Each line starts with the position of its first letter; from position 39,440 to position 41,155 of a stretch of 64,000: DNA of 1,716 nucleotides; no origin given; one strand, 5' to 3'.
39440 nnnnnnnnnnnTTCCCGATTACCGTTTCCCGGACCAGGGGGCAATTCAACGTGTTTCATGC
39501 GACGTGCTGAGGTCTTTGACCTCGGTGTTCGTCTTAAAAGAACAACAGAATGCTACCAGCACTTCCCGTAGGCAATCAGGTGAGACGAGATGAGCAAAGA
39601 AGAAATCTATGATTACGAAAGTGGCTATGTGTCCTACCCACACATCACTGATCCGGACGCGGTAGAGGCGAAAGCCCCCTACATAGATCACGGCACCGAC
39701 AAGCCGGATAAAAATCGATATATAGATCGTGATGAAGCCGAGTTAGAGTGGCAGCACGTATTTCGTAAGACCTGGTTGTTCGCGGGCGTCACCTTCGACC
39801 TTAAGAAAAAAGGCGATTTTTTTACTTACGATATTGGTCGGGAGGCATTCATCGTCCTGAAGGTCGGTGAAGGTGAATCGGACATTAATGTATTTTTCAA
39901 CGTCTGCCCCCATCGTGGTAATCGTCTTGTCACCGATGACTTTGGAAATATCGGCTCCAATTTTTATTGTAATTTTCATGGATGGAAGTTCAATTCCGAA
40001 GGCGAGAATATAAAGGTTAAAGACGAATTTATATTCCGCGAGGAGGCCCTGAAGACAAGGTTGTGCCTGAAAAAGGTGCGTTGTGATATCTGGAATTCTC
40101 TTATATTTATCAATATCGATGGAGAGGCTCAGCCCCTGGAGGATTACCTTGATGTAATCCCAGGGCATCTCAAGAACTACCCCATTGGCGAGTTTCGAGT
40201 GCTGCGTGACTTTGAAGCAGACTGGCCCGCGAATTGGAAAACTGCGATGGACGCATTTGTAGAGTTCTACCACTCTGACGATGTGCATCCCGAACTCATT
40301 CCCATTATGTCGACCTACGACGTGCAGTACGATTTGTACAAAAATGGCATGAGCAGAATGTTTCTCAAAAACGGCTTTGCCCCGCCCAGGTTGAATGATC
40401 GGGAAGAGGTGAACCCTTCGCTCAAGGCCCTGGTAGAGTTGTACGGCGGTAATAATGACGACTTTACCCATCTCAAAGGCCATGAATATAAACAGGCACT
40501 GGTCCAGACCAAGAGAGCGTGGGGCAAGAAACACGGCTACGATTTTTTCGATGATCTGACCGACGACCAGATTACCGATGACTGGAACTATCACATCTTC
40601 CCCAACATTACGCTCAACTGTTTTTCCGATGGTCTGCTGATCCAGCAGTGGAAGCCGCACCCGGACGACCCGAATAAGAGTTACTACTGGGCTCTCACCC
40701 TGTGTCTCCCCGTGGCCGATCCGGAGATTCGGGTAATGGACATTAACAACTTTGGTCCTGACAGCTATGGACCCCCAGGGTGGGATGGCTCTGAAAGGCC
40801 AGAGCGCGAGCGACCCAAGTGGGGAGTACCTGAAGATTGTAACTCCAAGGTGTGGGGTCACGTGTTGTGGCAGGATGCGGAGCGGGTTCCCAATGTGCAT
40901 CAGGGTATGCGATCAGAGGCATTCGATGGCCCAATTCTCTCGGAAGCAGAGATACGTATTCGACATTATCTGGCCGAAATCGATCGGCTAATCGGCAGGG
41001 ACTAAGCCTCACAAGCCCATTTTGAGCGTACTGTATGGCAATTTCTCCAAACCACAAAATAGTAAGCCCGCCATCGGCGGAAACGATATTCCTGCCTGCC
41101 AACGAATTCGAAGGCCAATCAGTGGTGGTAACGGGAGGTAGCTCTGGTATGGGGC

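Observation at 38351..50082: TetR-bracketed supercluster: candidate uncharacterised pathway for a compound needing oxygenation plus carbon-skeleton rearrangement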

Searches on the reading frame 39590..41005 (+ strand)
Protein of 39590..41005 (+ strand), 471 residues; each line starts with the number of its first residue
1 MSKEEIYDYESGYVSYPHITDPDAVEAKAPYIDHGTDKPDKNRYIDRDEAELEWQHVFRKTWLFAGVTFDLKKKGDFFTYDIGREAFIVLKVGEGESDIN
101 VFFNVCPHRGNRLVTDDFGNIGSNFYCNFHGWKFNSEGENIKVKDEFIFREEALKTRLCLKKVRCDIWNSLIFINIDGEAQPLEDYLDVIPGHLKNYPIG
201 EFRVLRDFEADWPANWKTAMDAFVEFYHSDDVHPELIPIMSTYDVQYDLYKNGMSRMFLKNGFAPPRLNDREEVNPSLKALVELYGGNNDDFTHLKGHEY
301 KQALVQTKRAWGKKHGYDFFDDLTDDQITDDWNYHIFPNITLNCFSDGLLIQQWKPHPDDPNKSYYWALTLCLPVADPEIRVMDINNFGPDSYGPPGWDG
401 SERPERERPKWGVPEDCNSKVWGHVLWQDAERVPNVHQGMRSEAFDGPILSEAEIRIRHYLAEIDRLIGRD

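Call 3: search_protein_families(library=pfam, proteins=[window:39590-41005:+])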
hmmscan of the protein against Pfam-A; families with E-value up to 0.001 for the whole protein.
window:39590-41005:+ (471 aa): 2 families
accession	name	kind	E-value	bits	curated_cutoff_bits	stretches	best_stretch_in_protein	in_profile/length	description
PF00848.25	Ring_hydroxyl_A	-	3.6e-22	79.7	24.9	1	202-468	4-206/208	Ring hydroxylating alpha subunit (catalytic domain)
PF00355.32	Rieske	-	9.4e-12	45.1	20.3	1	62-144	2-79/88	Rieske [2Fe-2S] domain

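Call 5: search_protein_families(library=ncbifam, proteins=[window:39590-41005:+], max_evalue=0.01)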
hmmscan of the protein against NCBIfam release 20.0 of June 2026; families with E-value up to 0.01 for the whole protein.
window:39590-41005:+ (471 aa): 6 families
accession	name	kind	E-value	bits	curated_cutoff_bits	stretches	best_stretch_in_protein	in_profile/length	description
NF058607.1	GlBtMonoOxGbcA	equivalog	5.6e-31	107.4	670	1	43-248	37-237/420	glycine betaine monooxygenase oxygenase subunit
TIGR03228.1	anthran_1_2_A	equivalog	2.4e-24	85.9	671.9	1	45-237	22-217/438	anthranilate 1,2-dioxygenase large subunit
NF042946.1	3PPDioc_HcaE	equivalog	3.9e-24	85.5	830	1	41-195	18-171/450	3-phenylpropionate/cinnamic acid dioxygenase subunit alpha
TIGR03229.1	benzo_1_2_benA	equivalog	9.6e-20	70.8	780.95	1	35-233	12-215/433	benzoate 1,2-dioxygenase large subunit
NF041684.1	ant_diox_AndAc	equivalog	8.5e-13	47.7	750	1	50-233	34-222/418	anthranilate 1,2-dioxygenase large subunit AndAc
NF052579.1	BetMthstMoxSdmAMthl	equivalog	0.0013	17.7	600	1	96-147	49-98/351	4beta-methylsterol monooxygenase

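Call 16: list_cluster_members(proteins=[P0001, window:39590-41002:+, window:41035-41928:+, window:47837-48259:+, window:48310-49251:+, window:38351-38656:+, window:45920-46126:+])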
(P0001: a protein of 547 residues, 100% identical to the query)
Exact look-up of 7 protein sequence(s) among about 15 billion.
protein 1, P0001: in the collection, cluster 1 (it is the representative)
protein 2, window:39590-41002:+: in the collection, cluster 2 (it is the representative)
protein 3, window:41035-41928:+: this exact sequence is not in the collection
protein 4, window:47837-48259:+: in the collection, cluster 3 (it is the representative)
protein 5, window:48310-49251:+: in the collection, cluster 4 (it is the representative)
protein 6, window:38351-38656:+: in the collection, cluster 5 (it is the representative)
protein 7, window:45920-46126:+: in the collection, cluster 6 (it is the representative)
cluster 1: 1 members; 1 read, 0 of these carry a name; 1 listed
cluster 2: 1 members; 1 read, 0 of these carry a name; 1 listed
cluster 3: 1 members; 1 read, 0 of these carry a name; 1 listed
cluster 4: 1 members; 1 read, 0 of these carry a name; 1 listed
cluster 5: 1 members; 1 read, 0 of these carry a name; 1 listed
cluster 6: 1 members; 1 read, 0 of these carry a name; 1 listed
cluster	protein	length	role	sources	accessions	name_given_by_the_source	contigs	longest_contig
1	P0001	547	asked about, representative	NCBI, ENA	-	-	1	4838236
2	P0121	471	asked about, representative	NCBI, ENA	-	-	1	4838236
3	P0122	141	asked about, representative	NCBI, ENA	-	-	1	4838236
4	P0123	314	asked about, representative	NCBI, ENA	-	-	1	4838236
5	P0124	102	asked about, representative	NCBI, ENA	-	-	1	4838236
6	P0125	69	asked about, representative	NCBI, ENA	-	-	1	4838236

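Call 23: search_solved_structures(query=window:39590-41005:+, max_evalue=0.00001)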
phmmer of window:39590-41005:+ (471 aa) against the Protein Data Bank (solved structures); distinct sequences matched with E-value up to 0.00001: 29.
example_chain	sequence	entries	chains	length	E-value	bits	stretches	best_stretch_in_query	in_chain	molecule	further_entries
2ckf_A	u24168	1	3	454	6.1e-23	84.4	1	41-224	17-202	RING-HYDROXYLATING DIOXYGENASE ALPHA SUBUNIT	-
3gzx_A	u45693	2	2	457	3.5e-22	81.9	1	14-240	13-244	Biphenyl dioxygenase subunit alpha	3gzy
2gbw_A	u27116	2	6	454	3.8e-22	81.8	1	39-197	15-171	Biphenyl 2,3-Dioxygenase Alpha Subunit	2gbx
9jp5_A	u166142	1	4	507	4.5e-22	81.5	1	43-249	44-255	Phthalate 3,4-dioxygenase alpha subunit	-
1wql_A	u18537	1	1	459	4.7e-22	81.5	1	33-249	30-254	iron-sulfur protein large subunit of cumene dioxygenase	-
3en1_A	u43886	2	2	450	8e-22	80.7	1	30-230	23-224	Benzene 1,2-dioxygenase subunit alpha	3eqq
1uli_A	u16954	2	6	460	1.5e-21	79.8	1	29-230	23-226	biphenyl dioxygenase large subunit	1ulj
8k0a_A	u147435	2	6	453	5.8e-21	77.9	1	40-243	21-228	3-phenylpropionate/cinnamic acid dioxygenase subunit alpha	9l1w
6y9c_A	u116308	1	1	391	1.1e-19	73.7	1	49-246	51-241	Carnitine monooxygenase oxygenase subunit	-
5aeu_A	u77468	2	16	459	1.3e-19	73.4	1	31-231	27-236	BIPHENYL DIOXYGENASE SUBUNIT ALPHA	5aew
6y8j_A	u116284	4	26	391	2e-19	72.8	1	49-240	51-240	Carnitine monooxygenase oxygenase subunit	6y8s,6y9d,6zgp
2yfi_A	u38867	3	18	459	2.3e-19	72.6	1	31-231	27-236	BIPHENYL DIOXYGENASE SUBUNIT ALPHA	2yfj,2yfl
2xr8_A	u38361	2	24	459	2.9e-19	72.3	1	31-231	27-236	BIPHENYL DIOXYGENASE SUBUNIT ALPHA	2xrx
2xsh_A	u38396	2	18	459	3.1e-19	72.2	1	31-231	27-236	BIPHENYL DIOXYGENASE SUBUNIT ALPHA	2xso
9vdb_A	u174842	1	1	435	3.5e-19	72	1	32-183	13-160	Ring hydroxylating dioxygenase, alpha subunit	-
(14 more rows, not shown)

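Call 33: find_homologous_proteins(query=window:39590-41005:+, max_evalue=1e-30)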
Query window:39590-41005:+ (471 aa): 370 proteins with E <= 1e-30 among 6345 candidates; the best 120 are listed.
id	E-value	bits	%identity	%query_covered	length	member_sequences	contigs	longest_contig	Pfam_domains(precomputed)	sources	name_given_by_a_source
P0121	0.0e+0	1140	100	100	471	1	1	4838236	PF00355.33,PF00848.26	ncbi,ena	-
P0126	7.9e-274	927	80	100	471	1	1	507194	PF00355.33,PF00848.26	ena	-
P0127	2.8e-266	902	76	100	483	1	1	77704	PF00355.33,PF00848.26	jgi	-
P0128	9.3e-251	851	73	100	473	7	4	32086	PF00355.33,PF00848.26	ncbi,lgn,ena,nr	ncbi:MAG: aromatic ring-hydroxylating dioxygenase subunit alpha [Gammaproteobacteria bacterium]|nr:a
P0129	4.7e-234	796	68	100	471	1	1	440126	PF00355.33,PF00848.26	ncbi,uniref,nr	ncbi:aromatic ring-hydroxylating oxygenase subunit alpha [Zhongshania sp. BJYM1]|uniref:aromatic rin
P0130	3.4e-226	770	67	99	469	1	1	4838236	PF00355.33,PF00848.26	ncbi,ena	-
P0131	1.0e-218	745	65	99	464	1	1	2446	PF00355.33,PF00848.26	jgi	-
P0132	4.8e-186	637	58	100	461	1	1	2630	PF00355.33,PF00848.26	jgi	-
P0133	6.7e-185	634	56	99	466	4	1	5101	PF00355.33,PF00848.26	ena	-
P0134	9.2e-183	627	55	99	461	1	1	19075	PF00355.33,PF00848.26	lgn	-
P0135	1.1e-181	623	56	98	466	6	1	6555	PF00355.33,PF00848.26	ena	-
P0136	2.6e-181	622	56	99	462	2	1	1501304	PF00355.33,PF00848.26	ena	-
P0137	4.1e-181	621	57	97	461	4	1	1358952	PF00355.33,PF00848.26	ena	-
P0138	8.1e-180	617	56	100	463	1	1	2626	PF00355.33,PF00848.26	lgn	-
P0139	1.5e-179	616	56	99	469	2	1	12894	PF00355.33,PF00848.26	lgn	-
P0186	2.3e-168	579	57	94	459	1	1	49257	PF00355.33,PF00848.26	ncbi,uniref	ncbi:aromatic ring-hydroxylating oxygenase subunit alpha [Rhizorhabdus argentea]|uniref:aromatic rin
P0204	7.2e-166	571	52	99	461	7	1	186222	PF00355.33,PF00848.26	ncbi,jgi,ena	jgi:phenylpropionate dioxygenase-like ring-hydroxylating dioxygenase large terminal subunit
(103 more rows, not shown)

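Call 53: find_encoding_contigs(protein=P0126, flank=10000, max_places=1)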
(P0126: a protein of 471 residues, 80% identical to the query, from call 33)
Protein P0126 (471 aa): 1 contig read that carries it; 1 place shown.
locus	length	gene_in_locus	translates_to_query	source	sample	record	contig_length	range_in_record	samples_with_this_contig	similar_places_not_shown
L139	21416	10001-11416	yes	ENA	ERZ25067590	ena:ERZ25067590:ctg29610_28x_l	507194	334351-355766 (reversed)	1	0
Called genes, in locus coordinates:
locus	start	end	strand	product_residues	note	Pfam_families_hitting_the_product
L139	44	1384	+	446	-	PF07690:MFS_1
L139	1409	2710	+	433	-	PF08013:GatZ_KbaZ-like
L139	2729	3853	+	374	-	PF01380:SIS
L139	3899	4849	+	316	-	PF00480:ROK, PF02685:Glucokinase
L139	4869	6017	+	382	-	PF22643:NagA_N, PF07969:Amidohydro_3 (faint), PF01979:Amidohydro_1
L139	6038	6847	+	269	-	PF01182:Glucosamine_iso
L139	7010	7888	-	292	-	PF00106:adh_short, PF08659:KR, PF13561:adh_short_C2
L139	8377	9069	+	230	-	PF00440:TetR_N, PF13972:TetR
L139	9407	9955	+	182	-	PF04542:Sigma70_r2, PF04545:Sigma70_r4 (weak), PF08281:Sigma70_r4_2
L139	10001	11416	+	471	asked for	PF00355:Rieske, PF00848:Ring_hydroxyl_A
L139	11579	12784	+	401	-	PF00108:Thiolase_N, PF02803:Thiolase_C, PF22691:Thiolase_C_1 (weak)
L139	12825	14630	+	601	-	PF00378:ECH_1, PF16113:ECH_2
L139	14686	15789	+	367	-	PF02771:Acyl-CoA_dh_N, PF02770:Acyl-CoA_dh_M, PF00441:Acyl-CoA_dh_1, PF08028:Acyl-CoA_dh_2, PF22924:ACOX_C_alpha1 (faint)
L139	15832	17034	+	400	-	PF02771:Acyl-CoA_dh_N, PF02770:Acyl-CoA_dh_M, PF00441:Acyl-CoA_dh_1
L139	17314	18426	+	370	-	PF02771:Acyl-CoA_dh_N, PF02770:Acyl-CoA_dh_M (weak), PF00441:Acyl-CoA_dh_1, PF08028:Acyl-CoA_dh_2 (weak)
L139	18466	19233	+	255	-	PF00106:adh_short, PF01370:Epimerase (weak), PF08659:KR, PF13561:adh_short_C2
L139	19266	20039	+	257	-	PF00378:ECH_1, PF16113:ECH_2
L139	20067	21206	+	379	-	PF02515:CoA_transf_3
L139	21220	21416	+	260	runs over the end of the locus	PF00378:ECH_1, PF16113:ECH_2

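Call 54: find_encoding_contigs(protein=P0129, flank=10000, max_places=1)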
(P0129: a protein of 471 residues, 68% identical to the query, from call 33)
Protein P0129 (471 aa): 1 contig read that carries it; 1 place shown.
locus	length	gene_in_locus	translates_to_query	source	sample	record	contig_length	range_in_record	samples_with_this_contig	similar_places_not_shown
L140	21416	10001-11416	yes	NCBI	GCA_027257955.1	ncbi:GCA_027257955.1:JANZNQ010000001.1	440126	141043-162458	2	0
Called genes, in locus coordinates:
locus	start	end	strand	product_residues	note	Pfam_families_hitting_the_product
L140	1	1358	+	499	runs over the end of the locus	PF02696:SelO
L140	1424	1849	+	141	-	PF11215:DUF3010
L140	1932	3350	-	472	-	PF00067:p450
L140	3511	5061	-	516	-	PF04244:DPRP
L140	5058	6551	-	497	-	PF00875:DNA_photolyase, PF03441:FAD_binding_7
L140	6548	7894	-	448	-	PF00875:DNA_photolyase, PF03441:FAD_binding_7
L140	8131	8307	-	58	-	PF11661:DUF2986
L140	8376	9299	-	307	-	PF13417:GST_N_3 (weak), PF00043:GST_C (weak)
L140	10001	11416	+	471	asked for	PF00355:Rieske, PF00848:Ring_hydroxyl_A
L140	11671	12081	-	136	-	-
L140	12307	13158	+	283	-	PF00165:HTH_AraC (faint), PF12833:HTH_18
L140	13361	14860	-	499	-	PF02321:OEP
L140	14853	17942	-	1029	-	PF00873:ACR_tran, PF03176:MMPL (faint)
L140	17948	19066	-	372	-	PF25917:BSH_RND, PF25973:BSH_CzcB (faint), PF25944:Beta-barrel_RND (weak), PF25954:Beta-barrel_RND_2, PF25967:RND-MFP_C (weak), PF25989:YknX_C (faint)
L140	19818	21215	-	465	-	PF06808:DctM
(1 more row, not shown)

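Call 80: find_encoding_contigs(protein=P0137, flank=10000, max_places=1)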
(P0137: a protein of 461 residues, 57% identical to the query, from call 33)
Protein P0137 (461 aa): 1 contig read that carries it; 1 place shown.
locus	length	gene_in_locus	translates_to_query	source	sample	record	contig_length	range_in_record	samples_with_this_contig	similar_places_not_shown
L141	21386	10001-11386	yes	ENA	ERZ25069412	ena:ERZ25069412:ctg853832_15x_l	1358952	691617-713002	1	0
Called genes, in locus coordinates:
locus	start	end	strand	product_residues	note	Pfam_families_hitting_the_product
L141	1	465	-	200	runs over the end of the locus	PF00510:COX3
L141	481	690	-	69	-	-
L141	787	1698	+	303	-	PF00106:adh_short, PF08659:KR, PF13561:adh_short_C2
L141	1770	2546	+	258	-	PF00106:adh_short, PF01370:Epimerase (weak), PF08659:KR, PF13561:adh_short_C2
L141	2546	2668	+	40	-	-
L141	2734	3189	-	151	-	PF01047:MarR, PF12802:MarR_2, PF22166:WHD_ArnR1 (weak), PF04182:B-block_TFIIIC (faint)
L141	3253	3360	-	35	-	-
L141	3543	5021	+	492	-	PF01636:APH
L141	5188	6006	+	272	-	-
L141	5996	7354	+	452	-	PF00890:FAD_binding_2 (weak), PF01266:DAO, PF01593:Amino_oxidase, PF13450:NAD_binding_8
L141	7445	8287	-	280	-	PF06966:DUF1295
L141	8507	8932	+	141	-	PF02310:B12-binding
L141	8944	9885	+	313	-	PF03308:MeaB, PF13191:AAA_16 (faint), PF13604:AAA_30 (weak), PF24883:NPHP3_N (faint), PF02492:cobW (weak), PF03029:ATP_bind_1 (weak)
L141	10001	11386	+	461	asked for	PF00355:Rieske, PF00848:Ring_hydroxyl_A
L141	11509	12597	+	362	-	PF17198:AveC_like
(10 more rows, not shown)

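Call 81: find_encoding_contigs(protein=P0204, flank=10000, max_places=1)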
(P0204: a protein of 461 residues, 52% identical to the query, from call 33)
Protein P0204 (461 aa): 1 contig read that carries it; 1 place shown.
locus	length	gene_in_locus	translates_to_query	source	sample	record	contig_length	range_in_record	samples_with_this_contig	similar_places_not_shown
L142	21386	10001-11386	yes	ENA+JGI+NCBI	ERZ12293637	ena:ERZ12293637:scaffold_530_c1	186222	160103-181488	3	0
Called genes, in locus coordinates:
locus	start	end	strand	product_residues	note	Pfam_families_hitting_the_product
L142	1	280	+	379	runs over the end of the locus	PF01494:FAD_binding_3, PF05834:Lycopene_cycl (weak), PF07992:Pyr_redox_2 (faint), PF01266:DAO (weak)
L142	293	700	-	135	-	PF01042:Ribonuc_L-PSP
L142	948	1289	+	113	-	PF17782:WHD_DprA (weak), PF25213:HVO_A0261_N (weak), PF09339:HTH_IclR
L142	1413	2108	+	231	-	PF00392:GntR, PF07729:FCD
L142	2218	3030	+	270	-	PF00561:Abhydrolase_1, PF12146:Hydrolase_4, PF12697:Abhydrolase_6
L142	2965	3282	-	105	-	PF13561:adh_short_C2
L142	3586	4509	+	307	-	PF19307:SrpI-like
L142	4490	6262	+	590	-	PF00155:Aminotran_1_2, PF00266:Aminotran_5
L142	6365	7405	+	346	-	PF03824:NicO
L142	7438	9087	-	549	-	PF00501:AMP-binding, PF13193:AMP-binding_C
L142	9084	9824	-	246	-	PF13972:TetR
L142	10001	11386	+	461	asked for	PF00355:Rieske, PF00848:Ring_hydroxyl_A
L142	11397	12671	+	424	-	PF00067:p450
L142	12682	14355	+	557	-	PF01642:MM_CoA_mutase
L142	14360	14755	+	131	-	PF02310:B12-binding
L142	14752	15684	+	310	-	PF03308:MeaB, PF00005:ABC_tran (weak), PF00009:GTP_EFTU (faint), PF02492:cobW (weak)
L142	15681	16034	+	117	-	PF00355:Rieske, PF13806:Rieske_2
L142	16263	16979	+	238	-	-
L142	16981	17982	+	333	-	PF23212:DUF7064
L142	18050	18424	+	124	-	PF02617:ClpS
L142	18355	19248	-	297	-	PF00126:HTH_1, PF03466:LysR_substrate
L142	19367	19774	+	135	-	PF02311:AraC_binding (weak), PF07883:Cupin_2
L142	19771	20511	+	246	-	PF00106:adh_short, PF08659:KR, PF13561:adh_short_C2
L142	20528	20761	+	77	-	PF01361:Tautomerase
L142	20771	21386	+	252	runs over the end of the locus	PF00106:adh_short, PF08659:KR, PF13561:adh_short_C2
